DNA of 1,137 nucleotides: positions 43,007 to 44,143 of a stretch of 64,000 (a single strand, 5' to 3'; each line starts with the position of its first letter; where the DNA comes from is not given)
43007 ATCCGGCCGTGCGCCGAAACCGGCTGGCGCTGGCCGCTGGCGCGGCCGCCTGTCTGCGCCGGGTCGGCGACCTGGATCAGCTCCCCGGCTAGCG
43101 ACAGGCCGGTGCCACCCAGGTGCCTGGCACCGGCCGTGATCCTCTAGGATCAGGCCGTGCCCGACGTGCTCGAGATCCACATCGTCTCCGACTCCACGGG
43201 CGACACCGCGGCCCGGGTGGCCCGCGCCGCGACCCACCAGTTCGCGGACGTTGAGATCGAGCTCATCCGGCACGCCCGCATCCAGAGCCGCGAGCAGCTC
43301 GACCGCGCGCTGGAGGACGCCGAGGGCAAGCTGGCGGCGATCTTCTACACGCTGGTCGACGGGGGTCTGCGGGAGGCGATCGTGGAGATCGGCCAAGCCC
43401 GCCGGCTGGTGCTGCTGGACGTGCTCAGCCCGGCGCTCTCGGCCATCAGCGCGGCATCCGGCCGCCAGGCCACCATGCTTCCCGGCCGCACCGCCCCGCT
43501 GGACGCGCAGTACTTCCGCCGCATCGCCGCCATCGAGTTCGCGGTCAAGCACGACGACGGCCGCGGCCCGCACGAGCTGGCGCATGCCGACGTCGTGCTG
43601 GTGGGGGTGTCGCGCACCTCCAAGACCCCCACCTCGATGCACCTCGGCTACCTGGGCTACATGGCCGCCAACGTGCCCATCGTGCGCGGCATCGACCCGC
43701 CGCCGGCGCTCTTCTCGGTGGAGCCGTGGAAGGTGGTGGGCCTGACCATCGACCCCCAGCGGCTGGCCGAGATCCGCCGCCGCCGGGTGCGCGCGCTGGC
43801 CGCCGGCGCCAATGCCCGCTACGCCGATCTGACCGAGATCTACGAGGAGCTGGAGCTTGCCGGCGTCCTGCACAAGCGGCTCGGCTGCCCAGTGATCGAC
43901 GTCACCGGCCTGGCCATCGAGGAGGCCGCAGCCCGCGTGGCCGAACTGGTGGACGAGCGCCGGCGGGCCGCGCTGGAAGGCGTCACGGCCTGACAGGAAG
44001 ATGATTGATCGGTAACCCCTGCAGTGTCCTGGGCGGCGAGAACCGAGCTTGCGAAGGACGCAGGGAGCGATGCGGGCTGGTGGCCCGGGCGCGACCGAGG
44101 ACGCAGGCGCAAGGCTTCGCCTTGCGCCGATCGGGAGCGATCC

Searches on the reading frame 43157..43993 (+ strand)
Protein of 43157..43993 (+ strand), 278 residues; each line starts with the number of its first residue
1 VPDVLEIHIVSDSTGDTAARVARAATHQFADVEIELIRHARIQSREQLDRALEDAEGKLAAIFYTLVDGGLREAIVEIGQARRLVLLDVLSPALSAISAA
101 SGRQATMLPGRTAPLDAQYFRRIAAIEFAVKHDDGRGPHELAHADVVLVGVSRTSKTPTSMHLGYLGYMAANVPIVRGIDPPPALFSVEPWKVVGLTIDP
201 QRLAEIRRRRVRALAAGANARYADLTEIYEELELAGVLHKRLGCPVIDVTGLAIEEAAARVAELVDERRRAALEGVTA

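Call 12: find_encoding_contigs(protein=window:43157-43993:+, flank=3000, max_places=6)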
Protein window:43157-43993:+ (278 aa): 1 contig read that carries it; 1 place shown.
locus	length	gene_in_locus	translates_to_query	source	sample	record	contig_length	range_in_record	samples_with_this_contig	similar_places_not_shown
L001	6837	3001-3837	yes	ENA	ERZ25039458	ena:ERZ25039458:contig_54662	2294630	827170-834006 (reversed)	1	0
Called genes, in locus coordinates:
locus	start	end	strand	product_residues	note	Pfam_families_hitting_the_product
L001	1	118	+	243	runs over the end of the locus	PF11967:RecO_N, PF02565:RecO_C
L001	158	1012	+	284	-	PF02091:tRNA-synt_2e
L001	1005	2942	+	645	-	PF02092:tRNA_synt_2f, PF05746:DALR_1 (weak)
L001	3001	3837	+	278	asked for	PF03618:Kinase-PPPase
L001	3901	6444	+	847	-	PF01326:PPDK_N, PF00391:PEP-utilizers, PF02896:PEP-utilizers_C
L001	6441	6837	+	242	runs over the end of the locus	PF04029:2-ph_phosp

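Call 13: find_homologous_proteins(query=window:43157-43990:+, max_evalue=1e-30)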
Query window:43157-43990:+ (278 aa): 7754 proteins with E <= 1e-30 among 8000 candidates; the best 120 are listed.
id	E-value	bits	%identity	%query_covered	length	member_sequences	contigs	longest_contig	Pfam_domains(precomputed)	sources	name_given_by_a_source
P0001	3.2e-171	586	100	100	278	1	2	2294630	PF03618.21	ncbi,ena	-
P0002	2.8e-170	582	99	100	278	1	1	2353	PF03618.21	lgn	-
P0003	3.8e-152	523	89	100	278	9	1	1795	PF03618.21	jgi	jgi:[pyruvate, water dikinase]-phosphate phosphotransferase / [pyruvate, water dikinase] kinase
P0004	1.1e-151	522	89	100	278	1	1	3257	PF03618.21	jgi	jgi:regulator of PEP synthase PpsR (kinase-PPPase family)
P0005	2.0e-151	521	90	99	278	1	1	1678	PF03618.21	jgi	jgi:[pyruvate, water dikinase]-phosphate phosphotransferase / [pyruvate, water dikinase] kinase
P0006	2.2e-151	521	89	100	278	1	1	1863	PF03618.21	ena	-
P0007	2.6e-151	520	89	99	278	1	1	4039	PF03618.21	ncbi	ncbi:MAG: pyruvate, water dikinase regulatory protein [Gaiellales bacterium]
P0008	3.2e-151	520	89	100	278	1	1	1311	PF03618.21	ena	-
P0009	1.1e-150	518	88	99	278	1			PF03618.21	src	-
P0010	2.0e-150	517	89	100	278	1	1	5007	PF03618.21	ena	-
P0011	6.5e-150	516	89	99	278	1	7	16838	PF03618.21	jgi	jgi:hypothetical protein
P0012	1.3e-149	515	88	99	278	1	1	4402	PF03618.21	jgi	jgi:regulator of PEP synthase PpsR (kinase-PPPase family)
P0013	1.7e-149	514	87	100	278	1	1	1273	PF03618.21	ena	-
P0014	1.7e-149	514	89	99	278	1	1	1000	PF03618.21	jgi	jgi:[pyruvate, water dikinase]-phosphate phosphotransferase / [pyruvate, water dikinase] kinase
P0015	1.8e-149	514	87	100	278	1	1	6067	PF03618.21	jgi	jgi:regulator of PEP synthase PpsR (kinase-PPPase family)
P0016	4.1e-149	513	88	99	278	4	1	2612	PF03618.21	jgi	jgi:regulator of PEP synthase PpsR (kinase-PPPase family)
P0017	5.4e-149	513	89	99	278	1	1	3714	PF03618.21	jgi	jgi:regulator of PEP synthase PpsR (kinase-PPPase family)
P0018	1.6e-141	488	83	99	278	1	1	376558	PF03618.21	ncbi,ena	-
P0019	1.9e-141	488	82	100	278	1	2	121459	PF03618.21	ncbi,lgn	-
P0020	2.2e-140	485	83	99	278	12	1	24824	PF03618.21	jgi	jgi:regulator of PEP synthase PpsR (kinase-PPPase family)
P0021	3.0e-138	477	82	99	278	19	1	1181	PF03618.21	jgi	jgi:[pyruvate, water dikinase]-phosphate phosphotransferase / [pyruvate, water dikinase] kinase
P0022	5.5e-137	473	82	99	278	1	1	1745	PF03618.21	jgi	jgi:hypothetical protein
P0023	1.8e-135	468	81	99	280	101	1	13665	PF03618.21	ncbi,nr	ncbi:MAG: [pyruvate, water dikinase]-phosphate phosphotransferase / [pyruvate, water dikinase] kinas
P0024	1.6e-134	465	79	99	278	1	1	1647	PF03618.21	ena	-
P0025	2.2e-134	465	79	96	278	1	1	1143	PF03618.21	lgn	-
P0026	3.5e-134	464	79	99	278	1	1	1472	PF03618.21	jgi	-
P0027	1.8e-133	462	80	99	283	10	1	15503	PF03618.21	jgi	jgi:[pyruvate, water dikinase]-phosphate phosphotransferase / [pyruvate, water dikinase] kinase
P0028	4.5e-133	461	78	99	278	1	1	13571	PF03618.21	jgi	jgi:hypothetical protein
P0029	5.2e-133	460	78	99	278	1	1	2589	PF03618.21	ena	-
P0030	3.7e-132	458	76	100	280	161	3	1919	PF03618.21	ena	-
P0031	5.8e-132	457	78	100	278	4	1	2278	PF03618.21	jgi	jgi:regulator of PEP synthase PpsR (kinase-PPPase family)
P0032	3.9e-130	451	77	98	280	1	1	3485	PF03618.21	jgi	jgi:regulator of PEP synthase PpsR (kinase-PPPase family)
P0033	8.9e-130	450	78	99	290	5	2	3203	PF03618.21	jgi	jgi:regulator of PEP synthase PpsR (kinase-PPPase family)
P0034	1.1e-129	449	78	98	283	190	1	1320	PF03618.21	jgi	jgi:[pyruvate, water dikinase]-phosphate phosphotransferase / [pyruvate, water dikinase] kinase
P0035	1.7e-129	449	78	99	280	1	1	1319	PF03618.21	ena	-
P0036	3.4e-129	448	77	98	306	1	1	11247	PF03618.21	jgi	jgi:[pyruvate, water dikinase]-phosphate phosphotransferase / [pyruvate, water dikinase] kinase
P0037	1.6e-128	446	78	98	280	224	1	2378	PF03618.21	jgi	-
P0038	3.3e-128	445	77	97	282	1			PF03618.21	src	-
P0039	1.6e-127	442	77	99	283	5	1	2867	PF03618.21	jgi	jgi:[pyruvate, water dikinase]-phosphate phosphotransferase / [pyruvate, water dikinase] kinase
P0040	3.8e-127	441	76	100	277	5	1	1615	PF03618.21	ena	-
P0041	1.9e-126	439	75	99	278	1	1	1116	PF03618.21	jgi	jgi:[pyruvate, water dikinase]-phosphate phosphotransferase / [pyruvate, water dikinase] kinase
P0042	5.3e-126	437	76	99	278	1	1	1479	PF03618.21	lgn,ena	-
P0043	5.7e-126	437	77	96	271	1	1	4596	PF03618.21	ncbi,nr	ncbi:MAG: [pyruvate, water dikinase]-phosphate phosphotransferase / [pyruvate, water dikinase] kinas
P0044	1.1e-125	436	77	98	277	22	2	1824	PF03618.21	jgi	jgi:regulator of PEP synthase PpsR (kinase-PPPase family)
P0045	1.5e-125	436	76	97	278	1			PF03618.21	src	-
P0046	1.5e-125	436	76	99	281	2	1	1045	PF03618.21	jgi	jgi:[pyruvate, water dikinase]-phosphate phosphotransferase / [pyruvate, water dikinase] kinase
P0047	1.6e-125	436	76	99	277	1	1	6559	PF03618.21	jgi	jgi:regulator of PEP synthase PpsR (kinase-PPPase family)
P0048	1.6e-125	436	76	97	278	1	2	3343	PF03618.21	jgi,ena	-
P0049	1.9e-125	436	76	99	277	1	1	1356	PF03618.21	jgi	jgi:regulator of PEP synthase PpsR (kinase-PPPase family)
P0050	3.5e-125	435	76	98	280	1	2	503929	PF03618.21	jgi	jgi:regulator of PEP synthase PpsR (kinase-PPPase family)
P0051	4.1e-125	434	76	99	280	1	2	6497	PF03618.21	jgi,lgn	jgi:regulator of PEP synthase PpsR (kinase-PPPase family)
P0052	4.2e-125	434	76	98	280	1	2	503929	PF03618.21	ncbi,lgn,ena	-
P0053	6.9e-125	434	75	99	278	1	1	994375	PF03618.21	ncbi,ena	-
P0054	1.0e-124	433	74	99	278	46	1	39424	PF03618.21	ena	-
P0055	1.1e-124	433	76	99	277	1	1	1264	PF03618.21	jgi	-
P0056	1.8e-123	429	75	99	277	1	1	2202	PF03618.21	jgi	jgi:regulator of PEP synthase PpsR (kinase-PPPase family)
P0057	1.2e-122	426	75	97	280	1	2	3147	PF03618.21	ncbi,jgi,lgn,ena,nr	ncbi:MAG TPA: pyruvate, water dikinase regulatory protein [Gaiellales bacterium]|nr:pyruvate, water 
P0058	1.4e-122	426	76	95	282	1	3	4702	PF03618.21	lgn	-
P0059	2.1e-122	426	75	95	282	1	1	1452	PF03618.21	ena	-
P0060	9.4e-122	423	73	99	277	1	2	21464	PF03618.21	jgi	jgi:regulator of PEP synthase PpsR (kinase-PPPase family)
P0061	3.9e-121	421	74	97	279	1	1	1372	PF03618.21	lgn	-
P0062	6.5e-121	421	72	99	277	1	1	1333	PF03618.21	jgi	jgi:regulator of PEP synthase PpsR (kinase-PPPase family)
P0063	6.8e-121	421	73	99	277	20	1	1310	PF03618.21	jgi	-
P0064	2.3e-118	412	70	98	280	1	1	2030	PF03618.21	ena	-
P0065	5.0e-118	411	72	95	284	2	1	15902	PF03618.21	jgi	jgi:[pyruvate, water dikinase]-phosphate phosphotransferase / [pyruvate, water dikinase] kinase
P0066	5.1e-118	411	72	100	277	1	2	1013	PF03618.21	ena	-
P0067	3.4e-115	402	68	99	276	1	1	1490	PF03618.21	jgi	jgi:regulator of PEP synthase PpsR (kinase-PPPase family)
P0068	3.7e-113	395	68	99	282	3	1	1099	PF03618.21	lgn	-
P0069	1.3e-112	394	69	99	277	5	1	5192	PF03618.21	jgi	jgi:[pyruvate, water dikinase]-phosphate phosphotransferase / [pyruvate, water dikinase] kinase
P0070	1.6e-112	393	69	97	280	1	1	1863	PF03618.21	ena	-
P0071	3.9e-112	392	73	92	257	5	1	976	PF03618.21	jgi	jgi:[pyruvate, water dikinase]-phosphate phosphotransferase / [pyruvate, water dikinase] kinase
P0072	8.4e-108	378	72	99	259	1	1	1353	PF03618.21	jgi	jgi:[pyruvate, water dikinase]-phosphate phosphotransferase / [pyruvate, water dikinase] kinase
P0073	3.5e-107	376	79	82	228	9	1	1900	PF03618.21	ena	-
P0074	1.7e-106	373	67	99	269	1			PF03618.21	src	-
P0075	2.0e-102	360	68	93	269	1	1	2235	PF03618.21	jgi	jgi:[pyruvate, water dikinase]-phosphate phosphotransferase / [pyruvate, water dikinase] kinase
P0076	2.4e-102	360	67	99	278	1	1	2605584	PF03618.21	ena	-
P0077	7.4e-101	355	73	84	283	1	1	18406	PF03618.21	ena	-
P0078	1.1e-99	351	80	74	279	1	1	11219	PF03618.21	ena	-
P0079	4.5e-94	333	74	73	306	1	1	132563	PF03618.21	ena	-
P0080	5.6e-91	323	75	72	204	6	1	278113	PF03618.21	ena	-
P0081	1.9e-90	321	88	61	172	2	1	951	PF03618.21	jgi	jgi:hypothetical protein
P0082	7.1e-90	319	59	99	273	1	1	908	PF03618.21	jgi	-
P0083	3.7e-88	313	58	96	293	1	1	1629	PF03618.21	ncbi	-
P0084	2.0e-87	311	82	64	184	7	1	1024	PF03618.21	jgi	-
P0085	3.1e-87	310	57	98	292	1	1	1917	PF03618.21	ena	-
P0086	2.4e-86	307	57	95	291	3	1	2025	PF03618.21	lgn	-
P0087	3.1e-86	307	83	61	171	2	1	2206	PF03618.21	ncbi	-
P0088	3.7e-86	307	61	97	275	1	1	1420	PF03618.21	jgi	jgi:regulator of PEP synthase PpsR (kinase-PPPase family)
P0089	7.4e-86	306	57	95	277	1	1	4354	PF03618.21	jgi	jgi:regulator of PEP synthase PpsR (kinase-PPPase family)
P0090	1.3e-85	305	57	96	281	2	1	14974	PF03618.21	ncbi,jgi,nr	ncbi:MAG TPA: pyruvate, water dikinase regulatory protein [Segeticoccus sp.]|jgi:regulator of PEP sy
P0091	1.5e-85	305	56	97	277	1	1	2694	PF03618.21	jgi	jgi:[pyruvate, water dikinase]-phosphate phosphotransferase / [pyruvate, water dikinase] kinase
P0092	1.5e-85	305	57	91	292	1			PF03618.21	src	-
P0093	2.1e-85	304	57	97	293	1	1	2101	PF03618.21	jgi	jgi:regulator of PEP synthase PpsR (kinase-PPPase family)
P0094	2.8e-85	304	55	95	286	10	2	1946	PF03618.21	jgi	jgi:hypothetical protein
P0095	3.1e-85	304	56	96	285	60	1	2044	PF03618.21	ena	-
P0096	3.4e-85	304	57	95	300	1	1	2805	PF03618.21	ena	-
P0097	5.0e-85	303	57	92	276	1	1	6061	PF03618.21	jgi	jgi:hypothetical protein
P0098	5.3e-85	303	55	97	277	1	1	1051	PF03618.21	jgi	jgi:[pyruvate, water dikinase]-phosphate phosphotransferase / [pyruvate, water dikinase] kinase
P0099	6.1e-85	303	56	95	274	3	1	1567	PF03618.21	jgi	jgi:regulator of PEP synthase PpsR (kinase-PPPase family)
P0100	6.1e-85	303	57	92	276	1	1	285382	PF03618.21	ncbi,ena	-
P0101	7.0e-85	303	58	96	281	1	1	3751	PF03618.21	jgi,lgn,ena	jgi:regulator of PEP synthase PpsR (kinase-PPPase family)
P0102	7.0e-85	303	57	92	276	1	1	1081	PF03618.21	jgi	jgi:[pyruvate, water dikinase]-phosphate phosphotransferase / [pyruvate, water dikinase] kinase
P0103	7.8e-85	302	57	92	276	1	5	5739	PF03618.21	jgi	jgi:regulator of PEP synthase PpsR (kinase-PPPase family)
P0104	9.0e-85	302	56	96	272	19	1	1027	PF03618.21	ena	-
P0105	1.0e-84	302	55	98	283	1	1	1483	PF03618.21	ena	-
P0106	1.1e-84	302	56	95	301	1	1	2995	PF03618.21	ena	-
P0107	1.4e-84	302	56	95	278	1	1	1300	PF03618.21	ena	-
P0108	1.4e-84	302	56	95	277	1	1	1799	PF03618.21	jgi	jgi:regulator of PEP synthase PpsR (kinase-PPPase family)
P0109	1.5e-84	302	56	96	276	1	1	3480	PF03618.21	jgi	jgi:regulator of PEP synthase PpsR (kinase-PPPase family)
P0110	1.5e-84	302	55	98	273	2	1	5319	PF03618.21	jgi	jgi:regulator of PEP synthase PpsR (kinase-PPPase family)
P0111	1.6e-84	301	56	95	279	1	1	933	PF03618.21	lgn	-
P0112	1.8e-84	301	57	92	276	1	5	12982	PF03618.21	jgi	jgi:regulator of PEP synthase PpsR (kinase-PPPase family)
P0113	2.0e-84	301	57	92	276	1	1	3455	PF03618.21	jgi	jgi:[pyruvate, water dikinase]-phosphate phosphotransferase / [pyruvate, water dikinase] kinase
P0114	2.1e-84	301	57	94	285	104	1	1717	PF03618.21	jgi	jgi:regulator of PEP synthase PpsR (kinase-PPPase family)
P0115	2.4e-84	301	58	96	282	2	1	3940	PF03618.21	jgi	jgi:regulator of PEP synthase PpsR (kinase-PPPase family)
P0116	2.5e-84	301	57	96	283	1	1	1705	PF03618.21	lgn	-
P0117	2.5e-84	301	57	96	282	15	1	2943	PF03618.21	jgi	jgi:[pyruvate, water dikinase]-phosphate phosphotransferase / [pyruvate, water dikinase] kinase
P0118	3.0e-84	301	55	95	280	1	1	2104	PF03618.21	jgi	jgi:regulator of PEP synthase PpsR (kinase-PPPase family)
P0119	3.0e-84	301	57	92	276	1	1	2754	PF03618.21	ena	-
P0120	3.6e-84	300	55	96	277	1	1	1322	PF03618.21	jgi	jgi:regulator of PEP synthase PpsR (kinase-PPPase family)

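Call 19: find_encoding_contigs(protein=P0002, flank=3000, max_places=4)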
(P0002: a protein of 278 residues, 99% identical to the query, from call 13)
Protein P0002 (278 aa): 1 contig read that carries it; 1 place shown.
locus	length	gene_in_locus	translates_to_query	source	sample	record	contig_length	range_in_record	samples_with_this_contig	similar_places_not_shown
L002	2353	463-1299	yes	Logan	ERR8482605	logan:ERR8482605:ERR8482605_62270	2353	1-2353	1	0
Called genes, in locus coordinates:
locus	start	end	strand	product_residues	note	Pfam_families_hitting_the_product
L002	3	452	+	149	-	?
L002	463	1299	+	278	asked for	PF03618:Kinase-PPPase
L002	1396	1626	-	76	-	PF01381:HTH_3, PF13443:HTH_26 (weak), PF13560:HTH_31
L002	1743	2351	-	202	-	?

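Call 20: find_encoding_contigs(protein=P0011, flank=3000, max_places=4)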
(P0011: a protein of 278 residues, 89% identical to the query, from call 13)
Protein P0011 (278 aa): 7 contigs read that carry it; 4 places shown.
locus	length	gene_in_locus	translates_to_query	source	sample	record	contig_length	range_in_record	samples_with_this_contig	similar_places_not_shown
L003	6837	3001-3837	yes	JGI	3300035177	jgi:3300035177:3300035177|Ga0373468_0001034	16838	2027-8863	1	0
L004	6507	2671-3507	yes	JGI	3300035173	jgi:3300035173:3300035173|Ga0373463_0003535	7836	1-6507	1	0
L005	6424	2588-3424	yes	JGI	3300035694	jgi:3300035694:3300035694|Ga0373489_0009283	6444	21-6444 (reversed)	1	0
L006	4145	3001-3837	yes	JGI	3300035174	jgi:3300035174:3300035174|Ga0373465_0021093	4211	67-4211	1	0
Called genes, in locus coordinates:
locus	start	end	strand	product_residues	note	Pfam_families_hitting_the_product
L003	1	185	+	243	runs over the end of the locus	PF11967:RecO_N, PF02565:RecO_C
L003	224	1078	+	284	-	PF02091:tRNA-synt_2e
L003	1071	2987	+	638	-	PF02092:tRNA_synt_2f, PF05746:DALR_1 (weak)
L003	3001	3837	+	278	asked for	PF03618:Kinase-PPPase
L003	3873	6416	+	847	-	PF01326:PPDK_N, PF00391:PEP-utilizers, PF02896:PEP-utilizers_C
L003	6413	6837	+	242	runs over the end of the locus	PF04029:2-ph_phosp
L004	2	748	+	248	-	?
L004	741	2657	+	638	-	PF02092:tRNA_synt_2f, PF05746:DALR_1 (weak)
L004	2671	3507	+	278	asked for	PF03618:Kinase-PPPase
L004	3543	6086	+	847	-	PF01326:PPDK_N, PF00391:PEP-utilizers, PF02896:PEP-utilizers_C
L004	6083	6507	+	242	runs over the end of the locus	PF04029:2-ph_phosp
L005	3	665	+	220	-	?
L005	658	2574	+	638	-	PF02092:tRNA_synt_2f, PF05746:DALR_1 (weak)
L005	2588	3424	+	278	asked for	PF03618:Kinase-PPPase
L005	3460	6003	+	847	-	PF01326:PPDK_N, PF00391:PEP-utilizers, PF02896:PEP-utilizers_C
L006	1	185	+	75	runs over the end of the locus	-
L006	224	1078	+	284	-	PF02091:tRNA-synt_2e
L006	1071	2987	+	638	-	PF02092:tRNA_synt_2f, PF05746:DALR_1 (weak)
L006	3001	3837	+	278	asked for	PF03618:Kinase-PPPase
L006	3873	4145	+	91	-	?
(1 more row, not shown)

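Call 21: find_encoding_contigs(protein=P0018, flank=3000, max_places=3)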
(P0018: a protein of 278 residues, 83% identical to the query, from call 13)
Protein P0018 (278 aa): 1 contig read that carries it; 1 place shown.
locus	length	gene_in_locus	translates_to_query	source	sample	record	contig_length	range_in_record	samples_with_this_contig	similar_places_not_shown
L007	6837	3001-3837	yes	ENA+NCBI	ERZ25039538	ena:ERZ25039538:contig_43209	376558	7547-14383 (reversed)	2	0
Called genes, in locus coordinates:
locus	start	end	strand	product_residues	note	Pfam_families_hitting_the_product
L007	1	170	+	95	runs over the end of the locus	PF02565:RecO_C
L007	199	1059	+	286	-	PF02091:tRNA-synt_2e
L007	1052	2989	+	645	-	PF02092:tRNA_synt_2f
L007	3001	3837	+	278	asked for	PF03618:Kinase-PPPase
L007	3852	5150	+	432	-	PF01326:PPDK_N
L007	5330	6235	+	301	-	PF02896:PEP-utilizers_C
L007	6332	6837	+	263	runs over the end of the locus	PF04029:2-ph_phosp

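Call 22: find_encoding_contigs(protein=P0019, flank=3000, max_places=3)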
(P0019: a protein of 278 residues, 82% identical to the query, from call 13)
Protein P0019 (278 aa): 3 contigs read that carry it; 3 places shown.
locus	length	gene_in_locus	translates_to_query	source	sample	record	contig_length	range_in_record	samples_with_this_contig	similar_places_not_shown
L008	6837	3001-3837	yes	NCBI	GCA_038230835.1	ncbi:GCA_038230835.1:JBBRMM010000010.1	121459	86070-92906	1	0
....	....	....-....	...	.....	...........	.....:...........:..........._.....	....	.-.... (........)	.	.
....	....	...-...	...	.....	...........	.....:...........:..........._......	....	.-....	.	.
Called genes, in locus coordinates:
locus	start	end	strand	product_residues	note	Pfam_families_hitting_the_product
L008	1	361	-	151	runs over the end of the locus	-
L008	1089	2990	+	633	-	PF02092:tRNA_synt_2f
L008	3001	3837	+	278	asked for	PF03618:Kinase-PPPase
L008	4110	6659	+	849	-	PF01326:PPDK_N, PF00391:PEP-utilizers, PF02896:PEP-utilizers_C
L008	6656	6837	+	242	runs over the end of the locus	PF04029:2-ph_phosp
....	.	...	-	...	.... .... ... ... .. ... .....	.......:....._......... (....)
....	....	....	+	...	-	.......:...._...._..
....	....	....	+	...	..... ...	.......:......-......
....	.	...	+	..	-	?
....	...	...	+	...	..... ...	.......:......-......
